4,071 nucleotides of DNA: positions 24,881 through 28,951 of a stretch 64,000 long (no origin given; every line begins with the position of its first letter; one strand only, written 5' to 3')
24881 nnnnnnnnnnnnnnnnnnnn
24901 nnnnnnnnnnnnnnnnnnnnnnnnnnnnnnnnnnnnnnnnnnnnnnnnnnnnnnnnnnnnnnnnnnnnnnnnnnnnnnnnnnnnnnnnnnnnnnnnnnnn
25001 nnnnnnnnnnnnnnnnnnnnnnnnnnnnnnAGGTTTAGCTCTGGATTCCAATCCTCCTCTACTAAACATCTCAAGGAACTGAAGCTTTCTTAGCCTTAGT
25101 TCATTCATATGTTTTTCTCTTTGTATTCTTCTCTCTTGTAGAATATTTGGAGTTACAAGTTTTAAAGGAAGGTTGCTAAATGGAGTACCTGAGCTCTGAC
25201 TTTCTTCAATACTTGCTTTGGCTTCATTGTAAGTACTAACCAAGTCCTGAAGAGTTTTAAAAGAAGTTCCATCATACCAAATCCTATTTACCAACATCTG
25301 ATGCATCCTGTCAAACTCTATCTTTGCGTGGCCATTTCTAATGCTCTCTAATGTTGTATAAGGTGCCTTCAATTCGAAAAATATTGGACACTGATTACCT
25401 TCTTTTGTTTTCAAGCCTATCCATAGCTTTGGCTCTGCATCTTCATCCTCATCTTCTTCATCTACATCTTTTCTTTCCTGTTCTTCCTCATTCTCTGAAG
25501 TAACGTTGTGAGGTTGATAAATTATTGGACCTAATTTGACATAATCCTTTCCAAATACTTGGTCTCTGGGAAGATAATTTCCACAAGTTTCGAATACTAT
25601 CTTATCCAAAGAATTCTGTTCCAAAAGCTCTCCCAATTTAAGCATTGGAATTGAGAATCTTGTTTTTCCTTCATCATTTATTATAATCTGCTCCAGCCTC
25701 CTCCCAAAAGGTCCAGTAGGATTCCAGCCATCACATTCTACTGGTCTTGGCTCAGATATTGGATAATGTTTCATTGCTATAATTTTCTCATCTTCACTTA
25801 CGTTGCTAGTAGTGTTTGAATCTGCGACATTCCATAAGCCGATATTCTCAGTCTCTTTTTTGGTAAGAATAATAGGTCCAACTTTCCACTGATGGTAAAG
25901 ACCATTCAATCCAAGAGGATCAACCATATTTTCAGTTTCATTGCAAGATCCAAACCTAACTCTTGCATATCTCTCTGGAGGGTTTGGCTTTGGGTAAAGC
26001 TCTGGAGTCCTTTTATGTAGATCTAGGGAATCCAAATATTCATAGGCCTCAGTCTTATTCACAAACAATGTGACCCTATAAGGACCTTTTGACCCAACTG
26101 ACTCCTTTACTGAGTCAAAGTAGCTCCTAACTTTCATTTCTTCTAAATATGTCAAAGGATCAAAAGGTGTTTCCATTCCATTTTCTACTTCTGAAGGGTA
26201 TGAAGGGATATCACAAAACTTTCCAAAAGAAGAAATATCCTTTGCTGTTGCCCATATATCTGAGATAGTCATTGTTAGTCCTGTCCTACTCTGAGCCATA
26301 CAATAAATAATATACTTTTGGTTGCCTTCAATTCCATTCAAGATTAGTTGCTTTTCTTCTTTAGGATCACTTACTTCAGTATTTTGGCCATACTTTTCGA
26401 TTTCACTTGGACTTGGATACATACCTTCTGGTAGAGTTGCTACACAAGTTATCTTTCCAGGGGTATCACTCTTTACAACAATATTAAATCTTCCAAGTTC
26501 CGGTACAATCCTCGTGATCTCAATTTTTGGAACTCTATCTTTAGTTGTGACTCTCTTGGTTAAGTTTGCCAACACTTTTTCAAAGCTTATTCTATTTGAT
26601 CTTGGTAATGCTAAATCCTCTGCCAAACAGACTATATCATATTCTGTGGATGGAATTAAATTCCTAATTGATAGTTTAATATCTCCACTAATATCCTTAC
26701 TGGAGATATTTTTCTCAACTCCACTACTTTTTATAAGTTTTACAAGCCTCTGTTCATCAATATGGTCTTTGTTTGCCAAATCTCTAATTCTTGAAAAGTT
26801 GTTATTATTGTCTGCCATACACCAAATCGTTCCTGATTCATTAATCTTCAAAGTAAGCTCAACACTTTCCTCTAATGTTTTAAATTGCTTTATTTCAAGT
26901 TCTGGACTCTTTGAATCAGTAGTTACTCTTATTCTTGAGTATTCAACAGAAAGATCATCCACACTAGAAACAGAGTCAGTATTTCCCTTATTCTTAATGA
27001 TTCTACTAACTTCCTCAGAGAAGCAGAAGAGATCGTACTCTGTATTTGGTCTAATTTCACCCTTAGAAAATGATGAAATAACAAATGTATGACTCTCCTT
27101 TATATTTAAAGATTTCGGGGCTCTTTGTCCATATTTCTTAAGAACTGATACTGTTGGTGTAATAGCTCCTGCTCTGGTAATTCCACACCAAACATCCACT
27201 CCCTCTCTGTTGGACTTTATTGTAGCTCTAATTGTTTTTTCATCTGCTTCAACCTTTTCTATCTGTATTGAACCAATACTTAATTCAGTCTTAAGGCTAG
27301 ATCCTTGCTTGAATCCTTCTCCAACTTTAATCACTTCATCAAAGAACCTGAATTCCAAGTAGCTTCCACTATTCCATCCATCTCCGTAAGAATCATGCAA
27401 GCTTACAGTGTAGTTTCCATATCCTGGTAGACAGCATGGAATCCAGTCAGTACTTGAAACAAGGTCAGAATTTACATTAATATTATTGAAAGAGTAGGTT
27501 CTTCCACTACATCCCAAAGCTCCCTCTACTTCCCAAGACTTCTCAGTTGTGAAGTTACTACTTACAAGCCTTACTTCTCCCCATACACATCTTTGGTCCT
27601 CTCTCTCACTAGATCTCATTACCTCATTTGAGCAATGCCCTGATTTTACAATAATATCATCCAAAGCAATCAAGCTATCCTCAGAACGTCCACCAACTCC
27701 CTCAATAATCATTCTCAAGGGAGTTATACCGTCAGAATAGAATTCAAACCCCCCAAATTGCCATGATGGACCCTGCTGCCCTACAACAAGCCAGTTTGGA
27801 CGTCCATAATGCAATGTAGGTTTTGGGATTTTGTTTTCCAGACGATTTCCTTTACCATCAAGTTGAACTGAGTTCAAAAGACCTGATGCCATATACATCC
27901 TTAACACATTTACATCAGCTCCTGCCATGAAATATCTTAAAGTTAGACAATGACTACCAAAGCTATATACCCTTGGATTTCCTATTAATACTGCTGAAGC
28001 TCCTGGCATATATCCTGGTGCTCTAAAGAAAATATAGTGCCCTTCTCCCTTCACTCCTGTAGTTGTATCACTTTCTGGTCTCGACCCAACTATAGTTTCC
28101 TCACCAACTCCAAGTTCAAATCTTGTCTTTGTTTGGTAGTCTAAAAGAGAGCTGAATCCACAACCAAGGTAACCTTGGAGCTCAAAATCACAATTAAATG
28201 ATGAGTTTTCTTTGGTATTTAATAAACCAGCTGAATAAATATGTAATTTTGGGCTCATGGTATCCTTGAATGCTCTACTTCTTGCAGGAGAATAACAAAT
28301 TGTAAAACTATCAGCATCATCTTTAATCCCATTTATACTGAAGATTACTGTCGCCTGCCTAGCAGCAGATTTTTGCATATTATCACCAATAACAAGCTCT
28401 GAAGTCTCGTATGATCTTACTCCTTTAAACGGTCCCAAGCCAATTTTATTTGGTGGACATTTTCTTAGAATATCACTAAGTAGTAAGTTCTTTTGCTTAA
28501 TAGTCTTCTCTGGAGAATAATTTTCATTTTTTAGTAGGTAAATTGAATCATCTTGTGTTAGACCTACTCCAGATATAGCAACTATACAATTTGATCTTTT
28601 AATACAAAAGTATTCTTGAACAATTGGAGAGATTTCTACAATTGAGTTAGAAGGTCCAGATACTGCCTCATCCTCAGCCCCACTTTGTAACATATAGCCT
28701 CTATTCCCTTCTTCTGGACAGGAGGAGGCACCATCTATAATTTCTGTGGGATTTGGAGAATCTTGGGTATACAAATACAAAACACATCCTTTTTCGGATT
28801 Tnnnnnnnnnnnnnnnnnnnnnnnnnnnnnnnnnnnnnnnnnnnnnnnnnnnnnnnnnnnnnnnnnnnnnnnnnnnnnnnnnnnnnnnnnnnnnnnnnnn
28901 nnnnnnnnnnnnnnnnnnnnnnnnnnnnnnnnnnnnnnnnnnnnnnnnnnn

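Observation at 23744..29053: Secreted MAM-domain + copper amine oxidase fusion with intact TPQ catalytic machinery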

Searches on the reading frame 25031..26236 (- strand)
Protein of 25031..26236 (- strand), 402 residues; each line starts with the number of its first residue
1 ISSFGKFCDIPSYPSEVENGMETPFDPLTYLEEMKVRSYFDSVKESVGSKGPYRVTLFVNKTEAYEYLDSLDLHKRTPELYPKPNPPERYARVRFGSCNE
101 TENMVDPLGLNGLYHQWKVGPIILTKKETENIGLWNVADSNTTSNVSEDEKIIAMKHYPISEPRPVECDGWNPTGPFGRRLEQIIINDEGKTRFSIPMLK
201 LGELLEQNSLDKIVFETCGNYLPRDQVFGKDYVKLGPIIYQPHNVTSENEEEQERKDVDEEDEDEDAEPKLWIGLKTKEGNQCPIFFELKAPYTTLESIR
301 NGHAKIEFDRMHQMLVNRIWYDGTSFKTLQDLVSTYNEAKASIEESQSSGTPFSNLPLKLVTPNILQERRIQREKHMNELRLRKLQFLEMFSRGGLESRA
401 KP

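Call 58: search_protein_families(library=pfam, proteins=[window:25031-26236:-], max_evalue=10)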
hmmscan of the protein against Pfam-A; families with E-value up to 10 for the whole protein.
window:25031-26236:- (402 aa): 0 families

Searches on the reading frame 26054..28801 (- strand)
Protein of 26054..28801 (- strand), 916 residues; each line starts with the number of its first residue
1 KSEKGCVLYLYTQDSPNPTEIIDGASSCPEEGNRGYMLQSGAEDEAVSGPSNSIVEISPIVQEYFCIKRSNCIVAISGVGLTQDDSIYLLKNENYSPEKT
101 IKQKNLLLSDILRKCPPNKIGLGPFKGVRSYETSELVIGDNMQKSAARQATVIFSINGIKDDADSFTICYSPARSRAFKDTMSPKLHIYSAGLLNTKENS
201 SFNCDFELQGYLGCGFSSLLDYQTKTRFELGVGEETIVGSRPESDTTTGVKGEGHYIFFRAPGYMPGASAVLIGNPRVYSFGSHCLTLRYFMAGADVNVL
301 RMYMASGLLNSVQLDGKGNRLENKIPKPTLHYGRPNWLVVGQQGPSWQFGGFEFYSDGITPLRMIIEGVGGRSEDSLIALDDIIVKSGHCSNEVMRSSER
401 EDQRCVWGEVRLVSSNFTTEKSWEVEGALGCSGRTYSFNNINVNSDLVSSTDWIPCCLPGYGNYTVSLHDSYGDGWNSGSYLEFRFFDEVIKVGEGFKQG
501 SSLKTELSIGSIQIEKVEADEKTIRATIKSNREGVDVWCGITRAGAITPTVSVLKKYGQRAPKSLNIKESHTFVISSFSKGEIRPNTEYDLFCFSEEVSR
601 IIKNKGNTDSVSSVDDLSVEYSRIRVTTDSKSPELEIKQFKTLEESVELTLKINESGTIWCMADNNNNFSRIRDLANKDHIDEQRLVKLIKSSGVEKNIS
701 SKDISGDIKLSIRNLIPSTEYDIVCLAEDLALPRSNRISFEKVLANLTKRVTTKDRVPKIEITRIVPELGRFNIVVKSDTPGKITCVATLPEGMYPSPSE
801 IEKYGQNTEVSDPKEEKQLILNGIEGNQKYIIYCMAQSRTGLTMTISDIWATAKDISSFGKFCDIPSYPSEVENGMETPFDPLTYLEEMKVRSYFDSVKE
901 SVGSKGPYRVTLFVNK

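Call 44: predict_structure(alignment_id=A5)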
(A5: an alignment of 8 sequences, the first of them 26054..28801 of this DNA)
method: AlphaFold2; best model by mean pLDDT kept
length: 916 residues; sequences in the alignment: 8
mean_pLDDT: 51.4   pTM: 0.34
mean pLDDT of the five models: 51.4, 48.6, 47.4, 45.5, 41.9
residues with pLDDT >= 90: 10; 70-90: 195; 50-70: 231; < 50: 480
segments of 3 or more residues with pLDDT < 50: 1-63, 69-71, 73-80, 100-109, 128-153, 174-188, 199-408, 417-447, 451-460, 471-474, 545-547, 600-621, 730-734, 845-892, 901-916
pLDDT, mean of each block of 10 residues (from residue 1): 40 36 42 36 34 33 49 47 62 57 46 53 59 31 35 53 65 45 43 53 27 26 24 25 29 28 28 29 33 35 33 30 31 27 31 35 37 35 31 28 44 53 43 35 43 46 54 53 56 59 56 65 77 77 57 73 83 77 63 65 38 36 54 79 88 82 82 61 77 83 78 84 80 58 81 78 67 74 76 60 80 81 60 72 49 38 27 30 39 52 43 30
secondary structure, 60 per line:
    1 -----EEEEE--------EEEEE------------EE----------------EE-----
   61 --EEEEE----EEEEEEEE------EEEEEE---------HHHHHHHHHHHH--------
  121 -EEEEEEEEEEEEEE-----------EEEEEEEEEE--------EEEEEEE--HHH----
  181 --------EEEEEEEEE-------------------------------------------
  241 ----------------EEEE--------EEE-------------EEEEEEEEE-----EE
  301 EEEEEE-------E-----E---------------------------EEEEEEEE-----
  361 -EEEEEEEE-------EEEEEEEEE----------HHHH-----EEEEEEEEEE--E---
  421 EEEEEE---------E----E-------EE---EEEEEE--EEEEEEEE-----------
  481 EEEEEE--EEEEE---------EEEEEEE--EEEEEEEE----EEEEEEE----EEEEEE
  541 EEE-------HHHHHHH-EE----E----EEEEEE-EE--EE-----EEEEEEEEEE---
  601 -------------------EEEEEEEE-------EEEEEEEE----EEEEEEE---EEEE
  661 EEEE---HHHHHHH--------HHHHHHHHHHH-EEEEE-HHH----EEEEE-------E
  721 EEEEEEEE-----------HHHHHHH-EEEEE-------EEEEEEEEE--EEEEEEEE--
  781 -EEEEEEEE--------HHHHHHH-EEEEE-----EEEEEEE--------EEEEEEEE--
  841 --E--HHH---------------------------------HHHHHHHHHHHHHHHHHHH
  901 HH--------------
elements in order (helices of 4 or more, strands of 3 or more residues): E6-10 E19-23 E63-67 E72-79 E86-91 H101-112 E122-135 E147-156 E165-171 E189-197 E257-260 E269-271 E285-293 E299-306 E348-355 E362-369 E377-385 H396-399 E405-414 E421-426 E454-459 E462-469 E481-486 E489-493 E503-509 E512-519 E524-530 E535-543 H551-557 E570-575 E588-597 E620-627 E635-642 E647-653 E657-664 H668-674 H683-693 E695-699 E708-712 E720-728 H740-746 E748-752 E760-768 E771-778 E782-789 H798-804 E806-810 E816-822 E831-838 H882-902

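Call 48: fold_search(model_id=the predicted structure, library=pdb)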
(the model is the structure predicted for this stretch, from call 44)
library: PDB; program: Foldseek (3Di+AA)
matches with E <= 10: 1395; with E <= 0.001: 137
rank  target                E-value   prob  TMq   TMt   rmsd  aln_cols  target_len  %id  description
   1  2v5y                  3.6e-11  1.00  0.17  0.25  35.1       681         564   13  Crystal structure of the receptor protein tyrosine phosphatase mu ectodomain (released 2007-09-11)
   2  7v3p_A                1.4e-08  1.00  0.15  0.17  13.7       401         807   12  Cryo-EM structure of the IGF1R/insulin complex (released 2022-08-17)
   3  3t1w                  2.1e-08  1.00  0.14  0.26  16.6       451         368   10  Structure of the four-domain fragment Fn7B89 of oncofetal fibronectin (released 2012-03-21)
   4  7q1y_A                2.4e-08  1.00  0.10  0.08  33.9       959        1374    8  X-ray structure of human A2ML1 (released 2022-04-20)
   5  6xay_A                4.6e-08  1.00  0.13  0.32  12.1       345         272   12  Structure of a fragment of human fibronectin containing the 10th, 11th and 12th type III domains (released 2021-06-09)
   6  5u8r_A                5.8e-08  1.00  0.15  0.17  13.0       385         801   12  Structure of the ectodomain of the human Type 1 insulin-like growth factor receptor (released 2018-02-28)
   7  7tyk_A                8.4e-08  1.00  0.16  0.18  12.7       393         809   10  Cryo-EM Structure of insulin receptor-related receptor (IRR) in apo-state captured at pH 7. The 3D refinement was appl (released 2023-02-15)
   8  8tan_B                8.4e-08  1.00  0.14  0.16  13.6       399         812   10  CryoEM structure of MFRV-VILP bound to IGF1Rzip (released 2024-01-17)
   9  5u8q_A                9.2e-08  1.00  0.15  0.17  15.6       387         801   12  Structure of the ectodomain of the human Type 1 insulin-like growth factor receptor in complex with IGF-I (released 2018-02-28)
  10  7q61_A                1.1e-07  1.00  0.11  0.08  33.6       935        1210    8  Structure of TEV conjugated A2ML1 (A2ML1-TC) (released 2022-04-20)
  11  7y8s_B                1.3e-07  1.00  0.15  0.39  16.6       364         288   12  Crystal structure of sDscam FNIII1-3 domains, isoform beta2v6 (released 2023-05-24)
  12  6xay_B                1.4e-07  1.00  0.13  0.33  12.5       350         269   11  Structure of a fragment of human fibronectin containing the 10th, 11th and 12th type III domains (released 2021-06-09)
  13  7y8s_A                1.9e-07  1.00  0.13  0.33  17.0       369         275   12  Crystal structure of sDscam FNIII1-3 domains, isoform beta2v6 (released 2023-05-24)
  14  8xk1_B                2.1e-07  1.00  0.15  0.17  18.2       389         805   11  Cryo-EM structure of human insulin receptor bound to 4 IGF-I (released 2024-12-25)
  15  7yq3_E                2.2e-07  1.00  0.14  0.15  14.9       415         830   11  human insulin receptor bound with A43 DNA aptamer and insulin (released 2022-11-09)
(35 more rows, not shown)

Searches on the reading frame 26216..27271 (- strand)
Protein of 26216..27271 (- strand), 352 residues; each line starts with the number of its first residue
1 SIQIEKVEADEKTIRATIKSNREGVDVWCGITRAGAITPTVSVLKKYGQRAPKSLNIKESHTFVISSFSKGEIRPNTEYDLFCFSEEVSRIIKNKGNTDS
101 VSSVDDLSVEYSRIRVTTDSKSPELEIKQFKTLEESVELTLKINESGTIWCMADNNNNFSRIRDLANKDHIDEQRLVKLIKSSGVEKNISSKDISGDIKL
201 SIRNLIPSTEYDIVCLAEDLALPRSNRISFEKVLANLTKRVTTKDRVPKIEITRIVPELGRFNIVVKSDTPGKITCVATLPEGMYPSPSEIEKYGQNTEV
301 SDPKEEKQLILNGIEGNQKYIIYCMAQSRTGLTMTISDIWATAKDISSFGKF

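Call 58: search_protein_families(library=pfam, proteins=[window:26216-27271:-], max_evalue=10)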
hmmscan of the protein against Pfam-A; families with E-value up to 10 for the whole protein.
seq(352 aa): 1 family
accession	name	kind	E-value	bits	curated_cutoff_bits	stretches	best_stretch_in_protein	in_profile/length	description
PF25059.1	FN3_DSCAM-DSCAML_C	-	0.11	13.3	39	0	297-338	35-76/89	DSCAM/DSCAML C-terminal Fn3-like domain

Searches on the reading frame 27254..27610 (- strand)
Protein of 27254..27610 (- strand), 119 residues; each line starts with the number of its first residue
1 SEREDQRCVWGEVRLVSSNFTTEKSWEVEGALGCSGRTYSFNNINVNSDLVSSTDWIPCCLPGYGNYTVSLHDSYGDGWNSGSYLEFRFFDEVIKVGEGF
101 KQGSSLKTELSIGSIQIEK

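Call 58: search_protein_families(library=pfam, proteins=[window:27254-27610:-], max_evalue=10)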
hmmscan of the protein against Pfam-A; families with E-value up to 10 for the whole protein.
seq(119 aa): 0 families

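Call 71: search_solved_structures(query=A7, max_evalue=10, show_alignments=2)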
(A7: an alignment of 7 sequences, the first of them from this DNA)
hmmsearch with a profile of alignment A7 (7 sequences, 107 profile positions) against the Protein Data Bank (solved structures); distinct sequences matched with E-value up to 10: 6.
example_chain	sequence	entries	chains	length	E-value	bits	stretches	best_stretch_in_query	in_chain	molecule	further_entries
6hig_H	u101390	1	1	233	0.24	14.5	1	27-64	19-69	Heavy Chain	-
8ai6_A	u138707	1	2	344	0.71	13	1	15-68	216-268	Putative peptide biosynthesis protein YydG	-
8ai1_A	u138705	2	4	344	1.1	12.3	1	17-68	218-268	Putative peptide biosynthesis protein YydG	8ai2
3d8d_A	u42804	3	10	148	1.4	12.1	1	47-87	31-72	Amyloid beta A4 precursor protein-binding family B member 1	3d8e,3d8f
7w05_A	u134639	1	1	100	1.6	11.9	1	26-46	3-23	Ribonuclease T1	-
9cci_B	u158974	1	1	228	3.2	10.9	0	27-45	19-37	M39 Fab heavy chain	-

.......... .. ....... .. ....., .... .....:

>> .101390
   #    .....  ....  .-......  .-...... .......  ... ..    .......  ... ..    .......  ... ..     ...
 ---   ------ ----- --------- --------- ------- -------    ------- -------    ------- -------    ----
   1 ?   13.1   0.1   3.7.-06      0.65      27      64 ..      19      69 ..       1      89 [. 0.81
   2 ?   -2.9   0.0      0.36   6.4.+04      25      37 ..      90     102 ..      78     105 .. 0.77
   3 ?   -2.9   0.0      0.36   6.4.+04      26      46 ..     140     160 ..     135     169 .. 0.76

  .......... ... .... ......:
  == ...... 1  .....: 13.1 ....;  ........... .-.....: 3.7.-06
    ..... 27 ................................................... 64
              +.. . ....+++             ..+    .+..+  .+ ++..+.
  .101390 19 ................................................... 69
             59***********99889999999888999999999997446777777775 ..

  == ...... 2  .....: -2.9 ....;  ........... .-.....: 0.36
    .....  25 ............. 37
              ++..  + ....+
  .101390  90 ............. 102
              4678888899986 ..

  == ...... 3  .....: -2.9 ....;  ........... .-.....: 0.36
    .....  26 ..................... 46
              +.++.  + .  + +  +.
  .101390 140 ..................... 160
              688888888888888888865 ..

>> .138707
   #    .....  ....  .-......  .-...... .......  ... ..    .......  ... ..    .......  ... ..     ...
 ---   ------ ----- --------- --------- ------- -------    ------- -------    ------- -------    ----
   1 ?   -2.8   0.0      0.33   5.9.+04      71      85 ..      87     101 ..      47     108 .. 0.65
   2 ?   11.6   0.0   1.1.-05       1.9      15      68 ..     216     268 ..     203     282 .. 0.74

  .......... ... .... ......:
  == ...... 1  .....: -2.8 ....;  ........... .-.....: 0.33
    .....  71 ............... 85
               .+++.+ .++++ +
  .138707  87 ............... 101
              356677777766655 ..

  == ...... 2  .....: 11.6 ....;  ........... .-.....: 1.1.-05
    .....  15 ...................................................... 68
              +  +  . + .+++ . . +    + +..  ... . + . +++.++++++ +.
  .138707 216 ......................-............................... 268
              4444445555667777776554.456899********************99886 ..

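Call 72: search_protein_families(library=pfam, alignment_id=A7, max_evalue=10)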
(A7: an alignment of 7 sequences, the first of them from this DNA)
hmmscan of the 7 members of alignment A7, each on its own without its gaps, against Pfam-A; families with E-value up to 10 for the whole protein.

A. member 1, seq(115 aa): 0 families

B. families by the number of members that match (of 7 scanned): 3 families
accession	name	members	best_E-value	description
PF21415.2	SMK1_alpha_su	1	0.012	SMK1 alpha subunit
PF13186.11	SPASM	1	0.12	Iron-sulfur cluster-binding domain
PF23141.1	Ig_NOMO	1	0.15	NOMO Ig-like domain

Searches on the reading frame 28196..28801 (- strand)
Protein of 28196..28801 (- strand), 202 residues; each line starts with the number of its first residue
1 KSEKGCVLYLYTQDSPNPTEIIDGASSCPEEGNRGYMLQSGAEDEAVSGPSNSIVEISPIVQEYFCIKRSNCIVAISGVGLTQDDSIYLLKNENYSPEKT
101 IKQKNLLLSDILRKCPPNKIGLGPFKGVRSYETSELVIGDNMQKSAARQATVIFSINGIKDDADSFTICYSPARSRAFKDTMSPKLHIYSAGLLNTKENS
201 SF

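Call 58: search_protein_families(library=pfam, proteins=[window:28196-28801:-], max_evalue=10)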
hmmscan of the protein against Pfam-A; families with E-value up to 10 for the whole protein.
seq(202 aa): 0 families
